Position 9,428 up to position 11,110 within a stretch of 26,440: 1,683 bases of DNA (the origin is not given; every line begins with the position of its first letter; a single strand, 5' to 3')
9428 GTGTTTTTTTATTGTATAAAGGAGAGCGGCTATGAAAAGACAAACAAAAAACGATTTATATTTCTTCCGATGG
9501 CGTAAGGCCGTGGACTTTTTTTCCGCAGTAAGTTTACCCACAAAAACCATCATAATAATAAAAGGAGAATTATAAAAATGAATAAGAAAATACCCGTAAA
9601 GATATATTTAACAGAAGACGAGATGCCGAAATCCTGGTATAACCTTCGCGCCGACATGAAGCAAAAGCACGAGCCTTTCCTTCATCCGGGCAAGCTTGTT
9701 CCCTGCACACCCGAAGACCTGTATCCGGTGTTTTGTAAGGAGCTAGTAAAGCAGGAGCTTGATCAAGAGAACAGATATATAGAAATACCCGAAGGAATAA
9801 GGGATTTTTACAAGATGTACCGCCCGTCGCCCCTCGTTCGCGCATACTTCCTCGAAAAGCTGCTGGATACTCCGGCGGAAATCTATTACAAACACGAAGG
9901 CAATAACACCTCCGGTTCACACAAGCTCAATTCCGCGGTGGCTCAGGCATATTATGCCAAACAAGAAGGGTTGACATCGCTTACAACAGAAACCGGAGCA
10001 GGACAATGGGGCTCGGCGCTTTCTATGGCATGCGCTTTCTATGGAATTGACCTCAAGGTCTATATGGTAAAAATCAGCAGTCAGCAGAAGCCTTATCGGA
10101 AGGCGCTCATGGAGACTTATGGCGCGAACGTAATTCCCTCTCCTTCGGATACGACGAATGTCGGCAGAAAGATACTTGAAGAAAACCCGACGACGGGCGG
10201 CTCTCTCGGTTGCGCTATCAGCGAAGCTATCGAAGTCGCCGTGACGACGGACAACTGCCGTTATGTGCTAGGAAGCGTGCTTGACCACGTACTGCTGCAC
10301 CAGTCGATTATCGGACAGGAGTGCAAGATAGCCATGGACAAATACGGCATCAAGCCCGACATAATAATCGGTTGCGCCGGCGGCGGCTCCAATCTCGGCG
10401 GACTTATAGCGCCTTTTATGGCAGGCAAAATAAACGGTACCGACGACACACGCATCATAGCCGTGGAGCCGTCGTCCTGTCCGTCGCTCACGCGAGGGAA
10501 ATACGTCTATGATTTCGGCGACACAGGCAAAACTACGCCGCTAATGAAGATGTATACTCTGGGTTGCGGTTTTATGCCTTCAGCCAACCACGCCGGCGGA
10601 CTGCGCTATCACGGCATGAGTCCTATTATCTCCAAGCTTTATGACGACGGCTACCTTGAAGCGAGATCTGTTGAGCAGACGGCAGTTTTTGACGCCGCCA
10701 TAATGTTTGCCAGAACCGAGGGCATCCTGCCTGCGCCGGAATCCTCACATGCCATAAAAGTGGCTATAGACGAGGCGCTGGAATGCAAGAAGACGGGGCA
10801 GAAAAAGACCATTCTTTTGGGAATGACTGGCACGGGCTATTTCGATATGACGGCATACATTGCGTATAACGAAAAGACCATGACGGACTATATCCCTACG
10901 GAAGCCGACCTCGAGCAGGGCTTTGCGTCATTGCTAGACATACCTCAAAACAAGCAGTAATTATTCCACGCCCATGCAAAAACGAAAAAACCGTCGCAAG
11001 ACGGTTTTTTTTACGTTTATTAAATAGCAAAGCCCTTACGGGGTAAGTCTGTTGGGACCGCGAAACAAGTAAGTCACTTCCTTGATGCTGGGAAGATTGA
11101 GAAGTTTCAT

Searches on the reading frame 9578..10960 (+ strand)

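Call 67: search_protein_families(library=pfam, proteins=[window:9578-10960:+], max_evalue=0.00001)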
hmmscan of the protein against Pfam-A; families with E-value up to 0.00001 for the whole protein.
window:9578-10960:+ (460 aa): 1 family
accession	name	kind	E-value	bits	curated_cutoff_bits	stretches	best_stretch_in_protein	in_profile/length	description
PF00291.31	PALP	-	2.9e-43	148.7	35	1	81-418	5-295/295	Pyridoxal-phosphate dependent enzyme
